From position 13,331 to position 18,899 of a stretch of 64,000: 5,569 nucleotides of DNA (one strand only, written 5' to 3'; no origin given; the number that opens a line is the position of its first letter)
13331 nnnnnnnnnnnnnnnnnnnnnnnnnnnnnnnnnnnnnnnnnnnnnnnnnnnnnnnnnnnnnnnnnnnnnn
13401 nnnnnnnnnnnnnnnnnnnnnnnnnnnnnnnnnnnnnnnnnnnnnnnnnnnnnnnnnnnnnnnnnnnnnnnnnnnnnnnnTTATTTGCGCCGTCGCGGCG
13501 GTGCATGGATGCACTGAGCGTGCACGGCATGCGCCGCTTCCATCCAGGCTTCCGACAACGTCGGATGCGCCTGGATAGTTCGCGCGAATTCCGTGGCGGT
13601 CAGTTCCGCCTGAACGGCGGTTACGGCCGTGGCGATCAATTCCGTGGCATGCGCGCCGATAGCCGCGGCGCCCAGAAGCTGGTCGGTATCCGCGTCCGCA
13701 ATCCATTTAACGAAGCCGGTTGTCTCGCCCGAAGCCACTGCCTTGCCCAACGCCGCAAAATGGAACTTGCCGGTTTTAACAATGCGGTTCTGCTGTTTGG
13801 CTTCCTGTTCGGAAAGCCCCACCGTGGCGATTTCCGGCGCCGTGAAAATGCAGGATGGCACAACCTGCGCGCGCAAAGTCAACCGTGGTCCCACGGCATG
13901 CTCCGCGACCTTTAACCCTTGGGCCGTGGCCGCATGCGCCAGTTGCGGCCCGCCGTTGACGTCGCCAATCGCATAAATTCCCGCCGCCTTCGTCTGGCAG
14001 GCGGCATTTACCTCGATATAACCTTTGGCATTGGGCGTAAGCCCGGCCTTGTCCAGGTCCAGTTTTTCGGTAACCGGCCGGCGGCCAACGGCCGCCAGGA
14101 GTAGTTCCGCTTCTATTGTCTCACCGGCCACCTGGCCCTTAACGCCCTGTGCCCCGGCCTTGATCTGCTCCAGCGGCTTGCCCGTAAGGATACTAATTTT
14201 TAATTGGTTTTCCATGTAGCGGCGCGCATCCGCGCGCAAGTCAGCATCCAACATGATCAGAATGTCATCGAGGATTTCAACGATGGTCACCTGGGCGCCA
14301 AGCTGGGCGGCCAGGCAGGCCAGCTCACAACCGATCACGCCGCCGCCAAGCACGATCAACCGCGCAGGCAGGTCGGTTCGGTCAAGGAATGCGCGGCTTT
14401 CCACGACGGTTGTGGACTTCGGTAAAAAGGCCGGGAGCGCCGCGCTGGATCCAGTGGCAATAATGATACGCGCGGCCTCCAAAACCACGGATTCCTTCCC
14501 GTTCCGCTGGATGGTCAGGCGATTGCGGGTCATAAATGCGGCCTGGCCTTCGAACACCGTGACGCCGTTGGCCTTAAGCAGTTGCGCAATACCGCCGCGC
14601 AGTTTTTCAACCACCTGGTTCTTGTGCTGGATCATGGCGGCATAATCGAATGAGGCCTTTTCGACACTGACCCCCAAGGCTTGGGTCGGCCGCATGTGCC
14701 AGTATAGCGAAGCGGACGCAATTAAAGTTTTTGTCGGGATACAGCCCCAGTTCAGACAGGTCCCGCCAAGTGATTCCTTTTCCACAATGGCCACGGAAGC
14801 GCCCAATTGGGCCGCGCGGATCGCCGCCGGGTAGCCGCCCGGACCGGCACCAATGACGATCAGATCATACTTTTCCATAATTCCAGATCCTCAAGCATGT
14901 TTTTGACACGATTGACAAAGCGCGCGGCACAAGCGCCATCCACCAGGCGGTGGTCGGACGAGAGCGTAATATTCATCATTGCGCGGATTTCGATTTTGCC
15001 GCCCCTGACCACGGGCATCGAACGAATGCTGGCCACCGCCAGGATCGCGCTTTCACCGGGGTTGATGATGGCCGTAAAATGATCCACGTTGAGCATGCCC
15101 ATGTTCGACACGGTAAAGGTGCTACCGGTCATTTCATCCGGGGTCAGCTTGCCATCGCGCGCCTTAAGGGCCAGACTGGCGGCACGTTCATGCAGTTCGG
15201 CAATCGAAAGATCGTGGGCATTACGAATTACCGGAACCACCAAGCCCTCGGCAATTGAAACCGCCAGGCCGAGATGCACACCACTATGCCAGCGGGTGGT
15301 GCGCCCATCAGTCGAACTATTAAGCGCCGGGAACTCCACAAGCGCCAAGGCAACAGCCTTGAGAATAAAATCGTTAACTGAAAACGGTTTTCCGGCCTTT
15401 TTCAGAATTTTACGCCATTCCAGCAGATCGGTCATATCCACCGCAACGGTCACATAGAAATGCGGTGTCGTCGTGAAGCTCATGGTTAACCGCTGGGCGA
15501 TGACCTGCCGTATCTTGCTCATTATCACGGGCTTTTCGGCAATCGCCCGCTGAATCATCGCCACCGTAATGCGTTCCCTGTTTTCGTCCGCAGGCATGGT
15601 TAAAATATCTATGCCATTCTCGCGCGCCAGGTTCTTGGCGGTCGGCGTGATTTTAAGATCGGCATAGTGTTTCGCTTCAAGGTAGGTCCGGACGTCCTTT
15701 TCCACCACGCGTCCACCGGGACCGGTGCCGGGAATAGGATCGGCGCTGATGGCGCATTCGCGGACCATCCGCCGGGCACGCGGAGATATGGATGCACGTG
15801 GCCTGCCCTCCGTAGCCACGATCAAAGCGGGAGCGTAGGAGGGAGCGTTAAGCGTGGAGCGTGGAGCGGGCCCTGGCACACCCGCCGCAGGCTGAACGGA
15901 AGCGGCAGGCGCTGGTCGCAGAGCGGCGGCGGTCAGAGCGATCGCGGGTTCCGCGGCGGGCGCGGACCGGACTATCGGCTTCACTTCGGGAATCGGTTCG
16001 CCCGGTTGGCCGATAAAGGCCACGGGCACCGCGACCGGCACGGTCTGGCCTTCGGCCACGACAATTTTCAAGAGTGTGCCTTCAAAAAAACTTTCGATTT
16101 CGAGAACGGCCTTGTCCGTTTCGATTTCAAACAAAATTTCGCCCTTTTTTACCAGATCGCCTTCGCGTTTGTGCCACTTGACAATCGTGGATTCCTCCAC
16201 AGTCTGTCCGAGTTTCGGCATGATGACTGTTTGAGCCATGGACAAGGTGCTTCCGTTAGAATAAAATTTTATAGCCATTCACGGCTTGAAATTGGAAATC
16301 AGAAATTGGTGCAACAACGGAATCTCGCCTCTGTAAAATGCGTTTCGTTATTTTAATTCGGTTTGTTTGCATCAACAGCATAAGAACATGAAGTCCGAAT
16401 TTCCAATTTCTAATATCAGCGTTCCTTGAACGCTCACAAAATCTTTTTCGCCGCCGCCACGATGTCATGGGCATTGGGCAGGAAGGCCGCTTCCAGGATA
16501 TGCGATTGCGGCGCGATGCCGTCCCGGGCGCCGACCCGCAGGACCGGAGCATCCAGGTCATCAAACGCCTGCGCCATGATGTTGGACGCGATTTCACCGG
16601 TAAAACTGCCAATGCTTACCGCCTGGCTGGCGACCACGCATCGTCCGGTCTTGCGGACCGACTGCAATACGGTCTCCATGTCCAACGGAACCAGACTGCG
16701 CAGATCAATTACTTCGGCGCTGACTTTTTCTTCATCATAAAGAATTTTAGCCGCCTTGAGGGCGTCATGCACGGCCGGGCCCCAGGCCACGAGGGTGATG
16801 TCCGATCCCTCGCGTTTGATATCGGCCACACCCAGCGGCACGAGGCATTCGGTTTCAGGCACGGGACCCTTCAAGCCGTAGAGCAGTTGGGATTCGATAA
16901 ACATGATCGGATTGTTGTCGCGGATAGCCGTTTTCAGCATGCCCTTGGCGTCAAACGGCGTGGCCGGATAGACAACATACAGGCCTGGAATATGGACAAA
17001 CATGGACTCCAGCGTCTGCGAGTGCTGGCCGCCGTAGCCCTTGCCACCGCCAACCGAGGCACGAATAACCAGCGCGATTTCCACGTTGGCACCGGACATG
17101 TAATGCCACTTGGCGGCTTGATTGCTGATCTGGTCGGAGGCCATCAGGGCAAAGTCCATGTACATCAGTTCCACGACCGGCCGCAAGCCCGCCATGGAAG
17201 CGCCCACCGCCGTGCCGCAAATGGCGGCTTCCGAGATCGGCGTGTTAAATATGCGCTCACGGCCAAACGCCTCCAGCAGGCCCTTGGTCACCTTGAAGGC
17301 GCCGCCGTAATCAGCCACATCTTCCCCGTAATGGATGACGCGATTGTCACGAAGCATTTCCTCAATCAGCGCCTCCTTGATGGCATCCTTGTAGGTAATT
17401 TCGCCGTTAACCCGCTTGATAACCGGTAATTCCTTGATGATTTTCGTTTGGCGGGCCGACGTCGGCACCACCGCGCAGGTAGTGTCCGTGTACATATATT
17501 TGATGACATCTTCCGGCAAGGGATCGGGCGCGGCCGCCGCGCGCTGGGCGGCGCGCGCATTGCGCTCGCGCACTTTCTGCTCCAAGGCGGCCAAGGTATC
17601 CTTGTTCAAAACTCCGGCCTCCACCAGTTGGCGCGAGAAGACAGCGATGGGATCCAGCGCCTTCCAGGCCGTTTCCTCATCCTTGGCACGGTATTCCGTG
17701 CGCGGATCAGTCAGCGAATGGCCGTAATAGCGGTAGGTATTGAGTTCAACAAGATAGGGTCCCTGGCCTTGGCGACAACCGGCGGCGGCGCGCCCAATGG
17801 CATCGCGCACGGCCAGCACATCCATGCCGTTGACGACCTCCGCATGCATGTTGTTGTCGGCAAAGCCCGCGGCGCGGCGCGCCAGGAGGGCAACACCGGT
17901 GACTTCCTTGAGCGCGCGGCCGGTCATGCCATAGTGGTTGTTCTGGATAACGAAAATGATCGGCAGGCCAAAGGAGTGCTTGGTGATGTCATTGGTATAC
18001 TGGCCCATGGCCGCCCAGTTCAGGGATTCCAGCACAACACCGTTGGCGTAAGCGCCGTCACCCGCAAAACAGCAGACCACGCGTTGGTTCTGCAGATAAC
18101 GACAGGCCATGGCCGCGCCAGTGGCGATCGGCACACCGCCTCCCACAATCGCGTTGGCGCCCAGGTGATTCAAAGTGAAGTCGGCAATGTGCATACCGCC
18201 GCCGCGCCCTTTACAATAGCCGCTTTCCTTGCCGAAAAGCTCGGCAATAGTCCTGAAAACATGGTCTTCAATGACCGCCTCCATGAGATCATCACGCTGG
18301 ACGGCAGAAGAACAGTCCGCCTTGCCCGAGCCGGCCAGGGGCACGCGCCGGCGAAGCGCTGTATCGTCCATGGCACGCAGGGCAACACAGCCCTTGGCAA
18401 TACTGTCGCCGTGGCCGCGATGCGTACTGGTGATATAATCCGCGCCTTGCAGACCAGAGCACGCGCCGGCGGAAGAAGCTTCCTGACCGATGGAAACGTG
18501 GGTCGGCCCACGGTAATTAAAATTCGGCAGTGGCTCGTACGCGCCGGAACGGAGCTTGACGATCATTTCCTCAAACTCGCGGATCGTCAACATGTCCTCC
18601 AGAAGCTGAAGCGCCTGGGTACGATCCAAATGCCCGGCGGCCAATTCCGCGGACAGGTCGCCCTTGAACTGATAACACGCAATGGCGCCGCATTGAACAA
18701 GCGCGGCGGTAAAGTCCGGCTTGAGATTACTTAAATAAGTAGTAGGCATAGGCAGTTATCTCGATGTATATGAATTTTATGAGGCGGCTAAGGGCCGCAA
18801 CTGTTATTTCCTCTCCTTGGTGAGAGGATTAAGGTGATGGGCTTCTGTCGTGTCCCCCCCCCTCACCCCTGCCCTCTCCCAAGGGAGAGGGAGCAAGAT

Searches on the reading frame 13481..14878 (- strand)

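Call 15: search_protein_families(library=pfam, proteins=[window:13481-14878:-])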
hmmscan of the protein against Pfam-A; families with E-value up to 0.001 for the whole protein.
window:13481-14878:- (465 aa): 11 families
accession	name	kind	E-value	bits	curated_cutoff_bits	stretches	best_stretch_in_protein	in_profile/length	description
PF07992.20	Pyr_redox_2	-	1.1e-64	219.1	26.1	1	4-321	1-291/291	Pyridine nucleotide-disulphide oxidoreductase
PF02852.28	Pyr_redox_dim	-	7e-36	123.2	25.3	1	340-449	1-110/110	Pyridine nucleotide-disulphide oxidoreductase, dimerisation domain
PF00070.33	Pyr_redox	-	1.7e-18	67.3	22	1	173-247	1-75/82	Pyridine nucleotide-disulphide oxidoreductase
PF13738.12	Pyr_redox_3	-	2.4e-13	50.4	30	1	7-305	1-305/305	Pyridine nucleotide-disulphide oxidoreductase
PF01134.28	GIDA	-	5.8e-12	45.8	22.1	1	5-144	1-150/391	Glucose inhibited division protein A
PF12831.13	FAD_oxidored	-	9.3e-10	38.8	27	1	5-51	1-48/416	FAD dependent oxidoreductase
PF01262.27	AlaDh_PNT_C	-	1.9e-08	34.5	23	1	171-217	28-74/214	Alanine dehydrogenase/PNT, C-terminal domain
PF13450.12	NAD_binding_8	-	1.8e-07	31.8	21.9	0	8-43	1-37/68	NAD(P)-binding Rossmann-like domain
PF00890.30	FAD_binding_2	-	1.6e-06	28.1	20.4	1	5-42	1-38/414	FAD binding domain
PF03486.20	HI0933_like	-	6.2e-05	23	50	1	5-36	2-33/244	HI0933-like protein Rossmann domain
PF01266.30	DAO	-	0.00036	20.6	27.9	0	5-40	1-38/353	FAD dependent oxidoreductase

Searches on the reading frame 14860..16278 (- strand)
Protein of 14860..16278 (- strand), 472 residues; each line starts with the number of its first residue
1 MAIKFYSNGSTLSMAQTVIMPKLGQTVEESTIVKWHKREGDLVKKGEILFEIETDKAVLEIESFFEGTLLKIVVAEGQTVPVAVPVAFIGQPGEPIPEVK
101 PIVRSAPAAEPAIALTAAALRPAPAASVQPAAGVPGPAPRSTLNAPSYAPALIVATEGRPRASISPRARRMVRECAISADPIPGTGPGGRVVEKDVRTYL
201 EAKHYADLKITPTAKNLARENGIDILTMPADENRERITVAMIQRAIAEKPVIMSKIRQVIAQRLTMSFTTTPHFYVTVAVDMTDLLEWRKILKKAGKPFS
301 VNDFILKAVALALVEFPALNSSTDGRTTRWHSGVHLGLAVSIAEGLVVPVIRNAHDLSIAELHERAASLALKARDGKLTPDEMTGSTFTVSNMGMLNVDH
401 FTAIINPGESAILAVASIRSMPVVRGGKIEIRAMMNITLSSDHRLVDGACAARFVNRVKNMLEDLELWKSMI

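Call 15: search_protein_families(library=pfam, proteins=[window:14860-16278:-])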
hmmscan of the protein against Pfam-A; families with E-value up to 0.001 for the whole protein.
window:14860-16278:- (472 aa): 4 families
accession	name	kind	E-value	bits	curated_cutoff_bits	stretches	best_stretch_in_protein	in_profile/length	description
PF00198.28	2-oxoacid_dh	-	3.2e-80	269.3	23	1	249-467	5-229/232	2-oxoacid dehydrogenases acyltransferase (catalytic domain)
PF00364.28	Biotin_lipoyl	-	1.8e-17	63.3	22.1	1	17-87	2-71/73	Biotin-requiring enzyme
PF02817.22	E3_binding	-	1.9e-15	57.2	23.7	1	164-197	3-36/36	e3 binding domain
PF13533.13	Biotin_lipoyl_2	-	1.5e-05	25.2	29.8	0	31-53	10-32/32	Biotin-lipoyl like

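Call 17: find_encoding_contigs(protein=window:14860-16278:-, flank=10000, max_places=6)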
Protein window:14860-16278:- (472 aa): no gene with exactly this product is on record in the collection.

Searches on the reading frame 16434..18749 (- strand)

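Call 15: search_protein_families(library=pfam, proteins=[window:16434-18749:-])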
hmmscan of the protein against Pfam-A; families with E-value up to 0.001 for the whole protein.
window:16434-18749:- (771 aa): 4 families
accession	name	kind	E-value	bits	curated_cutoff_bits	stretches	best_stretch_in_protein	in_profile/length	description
PF00676.26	E1_dh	-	5.2e-55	187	22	1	166-412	68-299/300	Dehydrogenase E1 component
PF02779.29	Transket_pyr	-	5.2e-44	150.4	27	1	450-624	2-172/174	Transketolase, pyrimidine binding domain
PF02780.25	Transketolase_C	-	8.6e-35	119.8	25.9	1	640-763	1-124/124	Transketolase, C-terminal domain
PF02775.26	TPP_enzyme_C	-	6.6e-06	26.4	21.9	1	198-335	26-150/151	Thiamine pyrophosphate enzyme, C-terminal TPP binding domain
